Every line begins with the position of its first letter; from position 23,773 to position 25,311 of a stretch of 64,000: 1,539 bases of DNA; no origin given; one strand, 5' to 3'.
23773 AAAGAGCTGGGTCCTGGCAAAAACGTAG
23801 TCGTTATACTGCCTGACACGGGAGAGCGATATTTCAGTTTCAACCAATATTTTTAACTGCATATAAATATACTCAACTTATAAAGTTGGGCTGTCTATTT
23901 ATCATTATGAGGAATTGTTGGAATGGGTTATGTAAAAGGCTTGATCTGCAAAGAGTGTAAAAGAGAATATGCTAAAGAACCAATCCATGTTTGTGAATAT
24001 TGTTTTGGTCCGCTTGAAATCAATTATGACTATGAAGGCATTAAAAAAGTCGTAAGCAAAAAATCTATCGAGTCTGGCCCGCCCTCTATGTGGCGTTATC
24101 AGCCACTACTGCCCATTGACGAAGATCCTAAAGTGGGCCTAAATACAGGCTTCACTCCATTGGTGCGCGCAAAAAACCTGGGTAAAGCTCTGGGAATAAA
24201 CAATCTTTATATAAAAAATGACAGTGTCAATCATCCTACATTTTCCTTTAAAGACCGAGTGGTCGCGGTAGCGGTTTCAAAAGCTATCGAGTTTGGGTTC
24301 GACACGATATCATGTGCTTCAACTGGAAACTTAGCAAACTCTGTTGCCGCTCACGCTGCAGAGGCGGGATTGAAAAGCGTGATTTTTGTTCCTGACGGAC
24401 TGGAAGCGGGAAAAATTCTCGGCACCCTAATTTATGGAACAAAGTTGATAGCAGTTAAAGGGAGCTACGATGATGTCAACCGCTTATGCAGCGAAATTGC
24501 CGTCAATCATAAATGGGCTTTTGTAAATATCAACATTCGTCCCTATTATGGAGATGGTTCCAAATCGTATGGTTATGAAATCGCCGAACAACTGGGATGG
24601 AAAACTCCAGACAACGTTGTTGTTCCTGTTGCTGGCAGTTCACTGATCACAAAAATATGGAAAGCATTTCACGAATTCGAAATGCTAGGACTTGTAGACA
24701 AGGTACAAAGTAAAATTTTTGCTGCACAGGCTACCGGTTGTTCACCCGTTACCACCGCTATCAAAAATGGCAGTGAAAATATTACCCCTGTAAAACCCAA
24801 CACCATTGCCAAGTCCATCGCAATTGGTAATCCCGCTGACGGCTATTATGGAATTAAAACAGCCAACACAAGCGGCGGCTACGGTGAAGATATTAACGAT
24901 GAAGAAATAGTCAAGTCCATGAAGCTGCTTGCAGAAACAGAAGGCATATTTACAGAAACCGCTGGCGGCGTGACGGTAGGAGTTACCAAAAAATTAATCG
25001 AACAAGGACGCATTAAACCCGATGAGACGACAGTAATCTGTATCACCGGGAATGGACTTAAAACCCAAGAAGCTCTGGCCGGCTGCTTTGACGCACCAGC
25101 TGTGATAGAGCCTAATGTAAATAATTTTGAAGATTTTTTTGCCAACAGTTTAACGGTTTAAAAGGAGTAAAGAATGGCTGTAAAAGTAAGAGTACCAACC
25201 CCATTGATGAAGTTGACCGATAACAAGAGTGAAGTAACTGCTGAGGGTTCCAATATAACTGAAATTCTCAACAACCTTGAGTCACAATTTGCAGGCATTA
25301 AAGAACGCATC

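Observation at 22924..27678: Sulfur-carrier-protein-dependent cysteine and probable homocysteine biosynthesis cluster with an unprocessed-looking carrier C-terminus (…GGAN)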

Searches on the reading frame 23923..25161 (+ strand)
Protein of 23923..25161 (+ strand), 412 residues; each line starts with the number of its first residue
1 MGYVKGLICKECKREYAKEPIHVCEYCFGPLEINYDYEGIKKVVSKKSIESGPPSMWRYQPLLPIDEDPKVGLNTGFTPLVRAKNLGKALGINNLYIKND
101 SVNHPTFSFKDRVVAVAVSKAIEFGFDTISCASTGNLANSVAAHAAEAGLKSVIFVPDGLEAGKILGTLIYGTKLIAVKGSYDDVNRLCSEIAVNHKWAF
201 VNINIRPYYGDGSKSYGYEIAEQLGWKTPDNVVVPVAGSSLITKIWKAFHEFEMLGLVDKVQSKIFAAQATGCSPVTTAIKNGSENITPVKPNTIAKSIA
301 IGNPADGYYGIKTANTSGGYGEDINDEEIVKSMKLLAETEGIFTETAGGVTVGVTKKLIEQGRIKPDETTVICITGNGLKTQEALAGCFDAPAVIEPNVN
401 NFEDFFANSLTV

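Call 3: search_protein_families(library=pfam, proteins=[window:23923-25161:+], max_evalue=0.01)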
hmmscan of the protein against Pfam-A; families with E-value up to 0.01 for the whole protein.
window:23923-25161:+ (412 aa): 2 families
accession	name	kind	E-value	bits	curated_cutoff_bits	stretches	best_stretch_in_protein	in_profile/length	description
PF00291.31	PALP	-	7.9e-69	232.7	35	1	74-376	4-295/295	Pyridoxal-phosphate dependent enzyme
PF05810.19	NinF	-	1e-05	25.8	27.5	1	9-32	2-25/25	NinF protein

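Call 4: search_protein_families(library=ncbifam, proteins=[window:23923-25161:+], max_evalue=0.01)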
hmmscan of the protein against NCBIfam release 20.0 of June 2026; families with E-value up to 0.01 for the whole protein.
window:23923-25161:+ (412 aa): 42 families (the best 25 are shown)
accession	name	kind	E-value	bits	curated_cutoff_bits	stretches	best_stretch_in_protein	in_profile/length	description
TIGR00260.1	thrC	equivalog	2.5e-91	306.4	167.1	1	56-383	1-340/340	threonine synthase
NF006050.0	PRK08197.1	equivalog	3.5e-86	289.5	303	1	3-385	5-388/406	threonine synthase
NF004170.0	PRK05638.1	equivalog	1.4e-59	201.8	421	1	9-382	4-359/442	threonine synthase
NF005035.0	PRK06450.1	equivalog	8.8e-45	153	301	1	8-381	5-337/338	threonine synthase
NF006205.0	PRK08329.1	equivalog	3.2e-40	138.2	358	1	7-381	2-346/347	threonine synthase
NF004996.0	PRK06381.1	equivalog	9e-39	133.3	266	1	76-377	14-317/319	threonine synthase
TIGR01127.1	ilvA_1Cterm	equivalog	5.3e-20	71.7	378.75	1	78-376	1-283/380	threonine ammonia-lyase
NF006390.0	PRK08639.1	equivalog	1.7e-17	63.5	421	1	78-376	26-311/418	threonine ammonia-lyase IlvA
TIGR03844.1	cysteate_syn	equivalog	3e-16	59.2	324.9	2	46-194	34-185/398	cysteate synthase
NF005292.0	PRK06815.1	equivalog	2.7e-14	52.9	371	1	77-376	21-305/320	threonine/serine dehydratase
NF006389.0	PRK08638.1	equivalog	1.9e-13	50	453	1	78-353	28-290/333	bifunctional threonine ammonia-lyase/L-serine ammonia-lyase TdcB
NF006674.0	PRK09224.1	subfamily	2.1e-13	49.8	577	1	78-376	26-311/508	threonine ammonia-lyase IlvA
TIGR01124.1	ilvA_2Cterm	equivalog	2.5e-13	49.5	411.3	1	77-372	17-300/499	threonine ammonia-lyase, biosynthetic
NF009130.0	PRK12483.1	subfamily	2.6e-13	49.4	801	1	78-365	38-313/521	threonine ammonia-lyase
NF006455.0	PRK08813.1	equivalog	8.3e-13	48.3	489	1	78-304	40-244/374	threonine dehydratase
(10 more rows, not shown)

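Call 11: find_homologous_proteins(query=window:23923-25161:+, max_evalue=1e-20)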
Query window:23923-25161:+ (412 aa): 8000 proteins with E <= 1e-20 among 8000 candidates; the best 120 are listed.
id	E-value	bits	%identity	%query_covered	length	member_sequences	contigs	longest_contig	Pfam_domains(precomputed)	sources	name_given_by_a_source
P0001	1.1e-268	909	97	100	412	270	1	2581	PF00291.32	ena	-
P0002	9.6e-264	893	94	100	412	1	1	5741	PF00291.32,PF05810.20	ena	-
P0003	2.8e-263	891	94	100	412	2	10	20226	PF00291.32,PF05810.20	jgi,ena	-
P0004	3.0e-263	891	94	100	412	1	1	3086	PF00291.32,PF05810.20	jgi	-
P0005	3.7e-263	891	94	100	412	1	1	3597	PF00291.32,PF05810.20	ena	-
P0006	1.4e-262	889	93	100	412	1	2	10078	PF00291.32,PF05810.20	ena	-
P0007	5.3e-262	887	93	100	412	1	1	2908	PF00291.32,PF05810.20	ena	-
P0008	1.9e-261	885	93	100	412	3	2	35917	PF00291.32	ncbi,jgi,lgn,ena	-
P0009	1.3e-260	883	93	100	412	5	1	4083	PF00291.32,PF05810.20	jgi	-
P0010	3.6e-259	878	92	100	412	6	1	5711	PF00291.32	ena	-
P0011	9.3e-256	867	91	100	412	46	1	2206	PF00291.32,PF05810.20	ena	-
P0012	1.9e-254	862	92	100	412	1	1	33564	PF00291.32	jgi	-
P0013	4.0e-254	861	91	100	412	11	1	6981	PF00291.32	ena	-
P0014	9.7e-254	860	91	100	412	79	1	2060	PF00291.32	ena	-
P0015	1.5e-253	859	90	100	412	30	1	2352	PF00291.32,PF05810.20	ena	-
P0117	7.9e-232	788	81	100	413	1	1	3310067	PF00291.32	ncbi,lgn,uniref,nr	ncbi:MAG: threonine synthase [Candidatus Nitrohelix vancouverensis]|uniref:Threonine synthase n=1 Ta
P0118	8.5e-232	788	82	100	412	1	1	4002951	PF00291.32,PF05810.20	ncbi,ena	-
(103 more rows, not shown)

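Call 16: find_encoding_contigs(protein=P0117, flank=10000, max_places=2)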
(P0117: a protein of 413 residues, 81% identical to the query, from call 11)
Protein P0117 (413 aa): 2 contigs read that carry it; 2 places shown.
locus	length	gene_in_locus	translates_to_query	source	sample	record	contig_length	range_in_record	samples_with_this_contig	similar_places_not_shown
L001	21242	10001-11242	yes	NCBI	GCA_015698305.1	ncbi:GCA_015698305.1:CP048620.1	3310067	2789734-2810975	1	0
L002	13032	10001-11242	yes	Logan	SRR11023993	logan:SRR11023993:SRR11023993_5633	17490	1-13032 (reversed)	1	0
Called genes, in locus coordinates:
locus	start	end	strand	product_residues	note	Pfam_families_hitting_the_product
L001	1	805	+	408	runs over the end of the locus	PF28597:T2SSF_N, PF00482:T2SSF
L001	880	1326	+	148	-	PF07963:N_methyl, PF08334:T2SSG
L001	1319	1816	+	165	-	PF12019:GspH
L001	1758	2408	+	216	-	PF07963:N_methyl (weak)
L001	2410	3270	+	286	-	-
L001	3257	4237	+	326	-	PF21687:T2SSK_1st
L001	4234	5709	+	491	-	PF05137:PilN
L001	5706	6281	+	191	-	PF04612:T2SSM (faint), PF10741:T2SSM_b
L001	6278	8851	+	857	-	PF21305:type_II_gspD_N0, PF03958:Secretin_N, PF00263:Secretin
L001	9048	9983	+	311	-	PF00291:PALP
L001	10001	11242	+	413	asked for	PF00291:PALP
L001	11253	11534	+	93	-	PF02597:ThiS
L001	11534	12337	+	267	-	PF00899:ThiF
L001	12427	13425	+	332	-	PF00291:PALP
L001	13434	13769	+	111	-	-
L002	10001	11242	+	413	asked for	PF00291:PALP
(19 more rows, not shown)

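Call 17: find_encoding_contigs(protein=P0118, flank=10000, max_places=2)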
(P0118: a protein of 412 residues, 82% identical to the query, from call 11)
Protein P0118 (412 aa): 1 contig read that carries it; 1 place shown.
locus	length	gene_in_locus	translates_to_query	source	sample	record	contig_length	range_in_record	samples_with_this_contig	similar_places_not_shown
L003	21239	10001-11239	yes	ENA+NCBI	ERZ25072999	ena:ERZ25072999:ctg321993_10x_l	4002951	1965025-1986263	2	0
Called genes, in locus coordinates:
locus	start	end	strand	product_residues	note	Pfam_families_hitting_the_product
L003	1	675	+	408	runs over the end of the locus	PF28597:T2SSF_N, PF00482:T2SSF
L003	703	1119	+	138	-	PF07963:N_methyl (faint), PF08334:T2SSG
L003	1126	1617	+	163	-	-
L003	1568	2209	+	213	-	PF07963:N_methyl (weak)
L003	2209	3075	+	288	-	PF07963:N_methyl (weak)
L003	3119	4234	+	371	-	PF21687:T2SSK_1st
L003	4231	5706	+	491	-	PF11104:PilM_2, PF05137:PilN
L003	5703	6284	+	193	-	PF04612:T2SSM (faint), PF10741:T2SSM_b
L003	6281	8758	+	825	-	PF21305:type_II_gspD_N0, PF03958:Secretin_N, PF00263:Secretin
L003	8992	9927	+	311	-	PF00291:PALP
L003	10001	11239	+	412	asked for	PF05810:NinF (weak), PF00291:PALP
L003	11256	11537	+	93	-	PF02597:ThiS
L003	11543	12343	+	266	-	PF00899:ThiF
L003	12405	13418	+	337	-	PF00291:PALP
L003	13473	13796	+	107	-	-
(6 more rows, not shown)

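Call 25: search_solved_structures(query=window:23923-25161:+, max_evalue=1e-10)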
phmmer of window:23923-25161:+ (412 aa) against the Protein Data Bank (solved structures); distinct sequences matched with E-value up to 1e-10: 7.
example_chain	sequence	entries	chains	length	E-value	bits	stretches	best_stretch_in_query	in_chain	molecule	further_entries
2zsj_A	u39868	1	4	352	3.6e-61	210.9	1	58-399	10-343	Threonine synthase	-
1uim_A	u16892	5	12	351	1.2e-57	199.2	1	53-385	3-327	Threonine Synthase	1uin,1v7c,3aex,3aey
6cgq_A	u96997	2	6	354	6.8e-56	193.5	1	57-390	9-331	Threonine synthase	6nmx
2d1f_A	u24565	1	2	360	2.2e-51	178.6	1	55-392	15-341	Threonine synthase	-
1e5x_A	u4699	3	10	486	1.7e-34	123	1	61-383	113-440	THREONINE SYNTHASE | THREONINE SYNTHASE 1, CHLOROPLASTIC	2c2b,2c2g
1pwe_A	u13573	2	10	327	3.7e-11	46.2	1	78-372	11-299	L-serine dehydratase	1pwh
4h27_A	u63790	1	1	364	6.8e-11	45.3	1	78-365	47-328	L-serine dehydratase/L-threonine deaminase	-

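Call 28: search_protein_representatives(protein=window:23923-25161:+)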
Query: 412 residues. Proteins with E-value up to 0.001 (for the whole library): 12688; up to 1e-10: 6792; up to 1e-30: 1838. The best 150 are listed.
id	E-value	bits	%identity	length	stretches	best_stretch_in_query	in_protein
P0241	8.5e-151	519.3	55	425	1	4-407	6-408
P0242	5.2e-150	516.7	57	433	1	7-406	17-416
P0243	9.2e-127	440.1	50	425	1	3-399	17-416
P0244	3.7e-125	434.8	51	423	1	8-396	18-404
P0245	5.8e-125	434.2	49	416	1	1-405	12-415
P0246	7.9e-124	430.4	50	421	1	3-407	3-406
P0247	4.4e-121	421.4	51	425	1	5-390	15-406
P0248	2.0e-116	406.0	44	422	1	1-406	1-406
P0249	8.2e-113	394.2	47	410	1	5-397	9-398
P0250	2.7e-109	382.6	56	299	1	7-301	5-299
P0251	1.6e-107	376.7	60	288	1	129-408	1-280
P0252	4.8e-107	375.2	61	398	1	56-337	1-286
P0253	5.6e-107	374.9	60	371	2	75-270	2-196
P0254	6.2e-106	371.5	53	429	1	8-360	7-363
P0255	2.5e-101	356.4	63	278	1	14-243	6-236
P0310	6.1e-79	282.6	41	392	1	23-387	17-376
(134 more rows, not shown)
